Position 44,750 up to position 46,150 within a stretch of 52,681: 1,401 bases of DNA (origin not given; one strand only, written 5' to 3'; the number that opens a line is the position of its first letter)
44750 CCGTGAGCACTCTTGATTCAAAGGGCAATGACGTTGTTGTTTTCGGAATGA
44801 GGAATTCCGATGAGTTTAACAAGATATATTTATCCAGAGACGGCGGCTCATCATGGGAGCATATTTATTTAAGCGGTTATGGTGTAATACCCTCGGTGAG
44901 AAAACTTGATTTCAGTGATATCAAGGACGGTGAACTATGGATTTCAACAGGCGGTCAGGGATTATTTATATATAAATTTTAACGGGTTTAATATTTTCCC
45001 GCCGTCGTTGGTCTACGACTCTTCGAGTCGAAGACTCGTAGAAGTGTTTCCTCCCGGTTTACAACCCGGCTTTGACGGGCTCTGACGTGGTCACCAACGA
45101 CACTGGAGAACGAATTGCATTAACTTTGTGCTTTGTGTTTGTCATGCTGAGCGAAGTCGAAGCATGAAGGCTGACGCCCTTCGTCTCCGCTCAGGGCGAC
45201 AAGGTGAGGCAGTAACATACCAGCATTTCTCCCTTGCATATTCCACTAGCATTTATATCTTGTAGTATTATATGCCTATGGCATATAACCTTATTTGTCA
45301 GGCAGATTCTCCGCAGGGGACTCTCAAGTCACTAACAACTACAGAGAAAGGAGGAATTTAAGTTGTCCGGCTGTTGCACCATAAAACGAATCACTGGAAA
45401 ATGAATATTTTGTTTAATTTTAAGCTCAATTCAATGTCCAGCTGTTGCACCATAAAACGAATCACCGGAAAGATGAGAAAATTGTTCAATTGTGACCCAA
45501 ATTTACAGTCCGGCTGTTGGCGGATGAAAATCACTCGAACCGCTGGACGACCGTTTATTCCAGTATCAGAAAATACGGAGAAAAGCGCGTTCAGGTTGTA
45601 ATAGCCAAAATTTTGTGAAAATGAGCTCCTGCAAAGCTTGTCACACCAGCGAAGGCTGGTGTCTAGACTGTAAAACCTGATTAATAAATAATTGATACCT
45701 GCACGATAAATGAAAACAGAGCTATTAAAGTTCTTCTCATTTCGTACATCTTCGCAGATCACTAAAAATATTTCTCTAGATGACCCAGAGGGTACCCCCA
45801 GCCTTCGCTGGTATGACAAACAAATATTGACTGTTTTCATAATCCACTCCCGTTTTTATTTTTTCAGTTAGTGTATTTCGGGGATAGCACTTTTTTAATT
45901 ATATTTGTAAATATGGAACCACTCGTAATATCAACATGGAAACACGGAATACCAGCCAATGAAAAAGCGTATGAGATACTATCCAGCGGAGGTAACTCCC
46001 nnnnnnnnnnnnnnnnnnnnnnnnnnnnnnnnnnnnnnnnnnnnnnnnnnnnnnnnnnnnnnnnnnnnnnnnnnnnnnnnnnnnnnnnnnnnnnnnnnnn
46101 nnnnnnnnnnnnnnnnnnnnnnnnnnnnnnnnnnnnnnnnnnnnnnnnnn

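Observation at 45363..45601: Mini-CRISPR look-alike that behaves like a 24-codon tandem repeat with a coupled Cys-Cys micropeptide reading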

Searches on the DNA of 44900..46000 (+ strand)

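Call 63: search_rna_families(source=window, start=44900, end=46000, threshold=evalue, max_evalue=10)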
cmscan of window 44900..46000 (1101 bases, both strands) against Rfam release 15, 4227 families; matches with E-value up to 10: 5.
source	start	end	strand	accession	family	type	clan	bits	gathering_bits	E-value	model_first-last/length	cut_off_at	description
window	45643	45705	+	RF03103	RAGATH-34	Gene; sRNA;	-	22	60.7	1.6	1-107/107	no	RAGATH-34 RNA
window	45032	45084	+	RF00047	mir-2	Gene; miRNA;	-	17.2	45.5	3.4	1-72/72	no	mir-2 microRNA precursor family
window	45378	45407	+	RF02624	BSnc150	Gene; sRNA;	-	17.2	73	4.3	1-44/44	no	Brucella sRNA 150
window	45862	45942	+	RF04009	mir-754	Gene; miRNA;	-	16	84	9.2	1-78/78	no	mir-754 microRNA precursor family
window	45556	45665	-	RF00014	DsrA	Gene; sRNA;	-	15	60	7.3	1-85/85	no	DsrA RNA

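Call 64: search_dna_similar(query=window:45340-45620:+, collection=phages, mode=distant, max_evalue=10)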
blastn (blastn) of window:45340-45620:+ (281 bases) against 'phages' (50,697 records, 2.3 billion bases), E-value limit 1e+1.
Records with a match: 5; places in all: 5; records where one place covers at least 80% of the query: 0.
Best place of each record, by identity: 95-99% 2; 80-90% 3.
By first word of the organism name: Streptococcus 2; Bacillus 1; Escherichia 1; uncultured 1.
By host as written in the record: Streptococcus porcinus Jelinkova_176 1; Streptococcus porcinus SRR067676 1; Bacillus cereus 1; Escherichia coli 1; - 1.
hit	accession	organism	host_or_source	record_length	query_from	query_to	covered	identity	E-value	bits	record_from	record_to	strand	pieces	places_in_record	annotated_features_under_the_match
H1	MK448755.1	Streptococcus phage Javan423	Streptococcus porcinus Jelinkova_176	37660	42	81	14%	82.9%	3e+0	38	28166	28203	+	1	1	tail fibers protein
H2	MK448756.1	Streptococcus phage Javan425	Streptococcus porcinus SRR067676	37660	42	81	14%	82.9%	3e+0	38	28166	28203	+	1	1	tail fibers protein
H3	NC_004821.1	Bacillus phage phBC6A52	Bacillus cereus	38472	59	93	12%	85.7%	3e+0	38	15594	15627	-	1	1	none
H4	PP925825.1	Escherichia phage SaltyDalty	Escherichia coli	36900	253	275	8%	95.7%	3e+0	38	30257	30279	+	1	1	hypothetical protein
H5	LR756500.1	uncultured phage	metagenomic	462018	56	78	8%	95.7%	3e+0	38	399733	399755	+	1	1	record has no annotation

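Call 65: search_dna_similar(query=window:45340-45620:+, collection=plasmids, mode=distant, max_evalue=10)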
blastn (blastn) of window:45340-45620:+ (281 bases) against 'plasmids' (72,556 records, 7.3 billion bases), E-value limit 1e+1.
Records with a match: 23; places in all: 23; records where one place covers at least 80% of the query: 0.
Best place of each record, by identity: 95-99% 1; 90-95% 20; 80-90% 1; 60-80% 1.
By first word of the organism name: Bacillus 19; Niallia 1; Mycoplasmopsis 1; Fusobacterium 1; Vibrio 1.
By predicted mobility (MOB-suite, as given by PLSDB): non-mobilizable 23.
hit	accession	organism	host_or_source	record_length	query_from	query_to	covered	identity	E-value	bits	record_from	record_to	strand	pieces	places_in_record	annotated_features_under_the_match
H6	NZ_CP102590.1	Niallia taxi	-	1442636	34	72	14%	79.5%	3e+0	40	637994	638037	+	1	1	none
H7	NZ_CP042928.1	Bacillus cereus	ocean sediment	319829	61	91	11%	90.3%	3e+0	40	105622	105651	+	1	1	none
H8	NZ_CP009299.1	Bacillus cereus D17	-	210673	61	91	11%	90.3%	3e+0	40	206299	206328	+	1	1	none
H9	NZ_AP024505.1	Bacillus cereus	-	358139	61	91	11%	90.3%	3e+0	40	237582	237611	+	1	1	none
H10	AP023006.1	Bacillus cereus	-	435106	61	91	11%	90.3%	3e+0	40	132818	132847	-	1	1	none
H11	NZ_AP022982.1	Bacillus cereus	-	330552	61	91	11%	90.3%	3e+0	40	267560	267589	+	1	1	none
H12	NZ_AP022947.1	Bacillus cereus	-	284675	61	91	11%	90.3%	3e+0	40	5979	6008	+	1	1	none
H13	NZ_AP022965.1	Bacillus cereus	-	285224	61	91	11%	90.3%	3e+0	40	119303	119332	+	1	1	none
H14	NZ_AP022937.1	Bacillus cereus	-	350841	61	91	11%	90.3%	3e+0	40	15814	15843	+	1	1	none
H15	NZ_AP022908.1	Bacillus cereus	-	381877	61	91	11%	90.3%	3e+0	40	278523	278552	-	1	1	none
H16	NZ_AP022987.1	Bacillus cereus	-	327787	61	91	11%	90.3%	3e+0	40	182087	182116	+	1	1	none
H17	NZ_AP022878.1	Bacillus cereus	-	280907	61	91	11%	90.3%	3e+0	40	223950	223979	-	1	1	none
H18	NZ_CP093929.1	Bacillus cereus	Bubalus bubalis,cell culture,buffalo ...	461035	61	91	11%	90.3%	3e+0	40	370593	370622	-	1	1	none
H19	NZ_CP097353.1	Bacillus cereus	pure culture,oil contaminated soil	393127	61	91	11%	90.3%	3e+0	40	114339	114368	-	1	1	none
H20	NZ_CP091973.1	Bacillus cereus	mixed culture,deep-sea water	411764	61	91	11%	90.3%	3e+0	40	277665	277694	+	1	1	none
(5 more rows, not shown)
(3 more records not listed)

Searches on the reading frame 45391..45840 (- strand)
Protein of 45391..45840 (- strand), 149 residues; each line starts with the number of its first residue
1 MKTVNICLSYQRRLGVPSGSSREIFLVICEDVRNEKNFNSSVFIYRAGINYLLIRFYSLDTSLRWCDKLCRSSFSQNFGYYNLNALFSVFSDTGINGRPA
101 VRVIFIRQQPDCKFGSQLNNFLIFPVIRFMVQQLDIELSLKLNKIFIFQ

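Call 11: search_protein_families(library=pfam, proteins=[window:45391-45840:-])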
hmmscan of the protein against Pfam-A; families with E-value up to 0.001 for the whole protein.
window:45391-45840:- (149 aa): 0 families

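Call 78: search_protein_families(library=ncbifam, proteins=[window:45391-45840:-], max_evalue=0.01)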
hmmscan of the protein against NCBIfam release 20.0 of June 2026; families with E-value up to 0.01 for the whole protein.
window:45391-45840:- (149 aa): 0 families

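Call 79: search_protein_families(library=padloc, proteins=[window:45391-45840:-], max_evalue=0.001)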
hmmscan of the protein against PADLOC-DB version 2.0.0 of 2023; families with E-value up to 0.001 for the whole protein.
window:45391-45840:- (149 aa): 0 families

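Call 87: search_protein_representatives(protein=window:45391-45840:-)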
Query: 149 residues. Proteins with E-value up to 0.001 (for the whole library): 1; up to 1e-10: 1; up to 1e-30: 1. The best 1 are listed.
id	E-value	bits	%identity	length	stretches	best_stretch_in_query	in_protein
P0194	2.4e-93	326.1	100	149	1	1-149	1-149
